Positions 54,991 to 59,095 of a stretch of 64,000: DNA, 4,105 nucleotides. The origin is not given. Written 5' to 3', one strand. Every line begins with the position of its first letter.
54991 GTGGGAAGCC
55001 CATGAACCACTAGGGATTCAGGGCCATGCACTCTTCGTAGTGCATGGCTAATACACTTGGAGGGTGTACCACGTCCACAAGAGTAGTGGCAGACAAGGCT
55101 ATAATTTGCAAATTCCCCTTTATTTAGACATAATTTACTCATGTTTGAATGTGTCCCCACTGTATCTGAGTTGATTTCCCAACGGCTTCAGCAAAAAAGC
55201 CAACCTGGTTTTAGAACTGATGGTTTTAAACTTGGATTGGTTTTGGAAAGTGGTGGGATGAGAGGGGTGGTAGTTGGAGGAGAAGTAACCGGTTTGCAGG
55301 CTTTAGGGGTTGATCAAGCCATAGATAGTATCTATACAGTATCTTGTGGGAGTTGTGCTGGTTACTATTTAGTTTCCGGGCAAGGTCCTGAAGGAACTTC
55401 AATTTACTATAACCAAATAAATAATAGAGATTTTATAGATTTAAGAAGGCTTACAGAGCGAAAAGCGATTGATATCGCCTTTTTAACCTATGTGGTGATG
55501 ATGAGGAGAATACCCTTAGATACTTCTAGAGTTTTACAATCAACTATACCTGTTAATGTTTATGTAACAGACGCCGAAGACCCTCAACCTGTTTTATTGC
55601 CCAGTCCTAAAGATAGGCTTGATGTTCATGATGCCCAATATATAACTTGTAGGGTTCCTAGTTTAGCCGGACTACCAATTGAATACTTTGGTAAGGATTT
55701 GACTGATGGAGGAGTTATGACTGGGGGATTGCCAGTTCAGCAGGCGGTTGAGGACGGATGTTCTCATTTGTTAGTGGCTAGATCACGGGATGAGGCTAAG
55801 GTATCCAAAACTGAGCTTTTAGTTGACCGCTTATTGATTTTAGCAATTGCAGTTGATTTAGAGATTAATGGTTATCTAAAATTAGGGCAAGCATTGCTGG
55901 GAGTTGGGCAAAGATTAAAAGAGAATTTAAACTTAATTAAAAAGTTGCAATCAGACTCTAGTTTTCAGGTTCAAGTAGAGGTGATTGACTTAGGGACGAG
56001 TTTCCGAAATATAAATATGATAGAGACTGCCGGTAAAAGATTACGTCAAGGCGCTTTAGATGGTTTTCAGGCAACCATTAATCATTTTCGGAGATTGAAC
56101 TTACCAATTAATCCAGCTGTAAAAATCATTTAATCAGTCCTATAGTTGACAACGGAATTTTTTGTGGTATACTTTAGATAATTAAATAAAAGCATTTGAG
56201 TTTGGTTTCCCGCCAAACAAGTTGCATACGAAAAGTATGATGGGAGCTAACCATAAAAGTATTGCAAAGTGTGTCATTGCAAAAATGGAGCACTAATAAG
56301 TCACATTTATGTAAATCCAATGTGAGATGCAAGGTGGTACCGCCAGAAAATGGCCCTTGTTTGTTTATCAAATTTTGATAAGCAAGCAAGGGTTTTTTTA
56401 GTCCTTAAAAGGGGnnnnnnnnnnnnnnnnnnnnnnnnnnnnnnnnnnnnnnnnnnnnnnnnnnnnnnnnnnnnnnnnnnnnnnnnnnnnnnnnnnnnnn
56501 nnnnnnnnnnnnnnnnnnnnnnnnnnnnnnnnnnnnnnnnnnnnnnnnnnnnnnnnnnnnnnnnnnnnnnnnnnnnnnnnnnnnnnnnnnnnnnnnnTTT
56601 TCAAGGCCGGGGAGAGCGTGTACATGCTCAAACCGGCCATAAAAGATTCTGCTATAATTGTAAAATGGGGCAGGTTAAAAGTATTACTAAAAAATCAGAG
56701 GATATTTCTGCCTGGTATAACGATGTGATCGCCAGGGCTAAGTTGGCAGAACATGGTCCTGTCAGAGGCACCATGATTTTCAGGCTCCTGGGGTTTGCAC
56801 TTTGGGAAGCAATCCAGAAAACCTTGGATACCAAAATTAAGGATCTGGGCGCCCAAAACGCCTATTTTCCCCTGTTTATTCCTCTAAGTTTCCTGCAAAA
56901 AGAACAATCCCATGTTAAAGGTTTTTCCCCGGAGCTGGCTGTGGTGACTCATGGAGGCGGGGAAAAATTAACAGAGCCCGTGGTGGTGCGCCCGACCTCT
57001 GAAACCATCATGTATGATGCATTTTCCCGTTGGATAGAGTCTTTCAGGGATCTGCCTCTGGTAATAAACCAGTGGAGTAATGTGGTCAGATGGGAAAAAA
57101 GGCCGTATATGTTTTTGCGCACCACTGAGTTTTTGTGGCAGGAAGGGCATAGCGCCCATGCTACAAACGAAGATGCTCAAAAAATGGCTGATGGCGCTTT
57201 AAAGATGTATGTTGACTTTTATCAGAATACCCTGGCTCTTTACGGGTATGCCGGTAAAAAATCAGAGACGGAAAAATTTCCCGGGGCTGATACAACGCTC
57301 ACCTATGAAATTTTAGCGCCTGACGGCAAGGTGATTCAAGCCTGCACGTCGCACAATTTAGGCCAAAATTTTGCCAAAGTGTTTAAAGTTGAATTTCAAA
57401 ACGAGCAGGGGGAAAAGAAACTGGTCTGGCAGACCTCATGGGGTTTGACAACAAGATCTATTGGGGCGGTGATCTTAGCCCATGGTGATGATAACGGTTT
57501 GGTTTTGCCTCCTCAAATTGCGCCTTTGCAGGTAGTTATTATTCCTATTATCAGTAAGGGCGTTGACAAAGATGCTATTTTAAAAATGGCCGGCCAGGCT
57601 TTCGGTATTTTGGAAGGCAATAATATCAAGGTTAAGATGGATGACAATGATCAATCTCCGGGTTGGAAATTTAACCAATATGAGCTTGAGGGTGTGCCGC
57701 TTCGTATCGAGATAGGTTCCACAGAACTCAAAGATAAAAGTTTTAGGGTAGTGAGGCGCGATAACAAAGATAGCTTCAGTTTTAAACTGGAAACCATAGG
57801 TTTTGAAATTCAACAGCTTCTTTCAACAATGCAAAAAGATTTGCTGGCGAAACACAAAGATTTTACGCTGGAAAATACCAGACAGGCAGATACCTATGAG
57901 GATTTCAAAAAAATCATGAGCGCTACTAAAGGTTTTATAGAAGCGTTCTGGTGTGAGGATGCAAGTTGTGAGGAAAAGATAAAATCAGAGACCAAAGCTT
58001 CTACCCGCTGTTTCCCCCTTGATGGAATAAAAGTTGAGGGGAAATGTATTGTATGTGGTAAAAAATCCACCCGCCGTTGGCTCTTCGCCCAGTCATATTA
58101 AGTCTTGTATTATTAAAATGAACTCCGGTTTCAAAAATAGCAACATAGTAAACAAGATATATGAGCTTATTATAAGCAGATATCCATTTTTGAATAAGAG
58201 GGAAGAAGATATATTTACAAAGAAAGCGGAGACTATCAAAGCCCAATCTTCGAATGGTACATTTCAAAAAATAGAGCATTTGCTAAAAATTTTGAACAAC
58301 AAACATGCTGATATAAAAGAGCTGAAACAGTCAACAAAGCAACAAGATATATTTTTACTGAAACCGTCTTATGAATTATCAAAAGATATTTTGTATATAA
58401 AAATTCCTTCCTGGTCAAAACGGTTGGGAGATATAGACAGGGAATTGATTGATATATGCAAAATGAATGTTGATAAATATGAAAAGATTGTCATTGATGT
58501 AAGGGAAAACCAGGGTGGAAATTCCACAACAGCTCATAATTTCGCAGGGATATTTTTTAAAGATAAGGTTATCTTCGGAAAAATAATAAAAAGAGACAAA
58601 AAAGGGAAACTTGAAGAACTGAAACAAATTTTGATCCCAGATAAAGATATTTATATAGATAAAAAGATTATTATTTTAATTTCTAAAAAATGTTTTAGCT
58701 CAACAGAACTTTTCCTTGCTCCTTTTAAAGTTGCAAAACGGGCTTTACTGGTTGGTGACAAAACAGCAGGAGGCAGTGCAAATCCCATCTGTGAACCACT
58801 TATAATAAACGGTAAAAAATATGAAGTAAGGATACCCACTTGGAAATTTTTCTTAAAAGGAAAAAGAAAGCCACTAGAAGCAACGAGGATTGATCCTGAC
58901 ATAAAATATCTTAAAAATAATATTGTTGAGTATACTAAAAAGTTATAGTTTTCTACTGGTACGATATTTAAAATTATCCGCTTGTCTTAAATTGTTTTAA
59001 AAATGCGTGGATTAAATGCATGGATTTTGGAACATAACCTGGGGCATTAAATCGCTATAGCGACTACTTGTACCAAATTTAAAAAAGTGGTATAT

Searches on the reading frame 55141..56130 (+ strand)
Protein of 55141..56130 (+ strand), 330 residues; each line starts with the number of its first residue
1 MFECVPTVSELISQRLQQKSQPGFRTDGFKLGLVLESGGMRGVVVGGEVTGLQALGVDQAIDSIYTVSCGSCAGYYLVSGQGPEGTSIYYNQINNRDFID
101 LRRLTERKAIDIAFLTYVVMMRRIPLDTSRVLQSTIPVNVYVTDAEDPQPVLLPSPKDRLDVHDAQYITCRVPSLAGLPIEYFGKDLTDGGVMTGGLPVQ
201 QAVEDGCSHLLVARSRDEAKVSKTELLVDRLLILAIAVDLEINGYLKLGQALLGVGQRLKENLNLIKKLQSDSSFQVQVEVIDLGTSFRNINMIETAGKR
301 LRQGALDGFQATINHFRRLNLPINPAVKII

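Call 63: search_protein_families(library=pfam, proteins=[window:55141-56130:+], max_evalue=0.001)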
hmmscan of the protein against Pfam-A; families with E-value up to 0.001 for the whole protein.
window:55141-56130:+ (330 aa): 1 family
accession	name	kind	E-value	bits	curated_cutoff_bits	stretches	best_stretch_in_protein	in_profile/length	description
PF01734.28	Patatin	-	3.3e-10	40.9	27.7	1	33-202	1-190/191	Patatin-like phospholipase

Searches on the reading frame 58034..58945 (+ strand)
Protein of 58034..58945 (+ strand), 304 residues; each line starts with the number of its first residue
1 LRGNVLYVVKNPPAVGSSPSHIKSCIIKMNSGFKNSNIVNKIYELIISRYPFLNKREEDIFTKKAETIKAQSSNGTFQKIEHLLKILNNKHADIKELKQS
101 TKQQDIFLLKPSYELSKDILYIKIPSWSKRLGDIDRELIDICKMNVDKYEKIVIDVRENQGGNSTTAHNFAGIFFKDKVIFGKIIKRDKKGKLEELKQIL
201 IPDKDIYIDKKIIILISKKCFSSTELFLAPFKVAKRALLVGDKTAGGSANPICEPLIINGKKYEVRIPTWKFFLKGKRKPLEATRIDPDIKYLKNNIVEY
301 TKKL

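Call 63: search_protein_families(library=pfam, proteins=[window:58034-58945:+], max_evalue=0.001)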
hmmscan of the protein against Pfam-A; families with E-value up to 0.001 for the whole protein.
window:58034-58945:+ (304 aa): 1 family
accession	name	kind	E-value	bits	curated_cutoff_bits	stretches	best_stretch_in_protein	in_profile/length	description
PF03572.23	Peptidase_S41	-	5.3e-23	81.9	24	1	118-291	1-164/165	Peptidase family S41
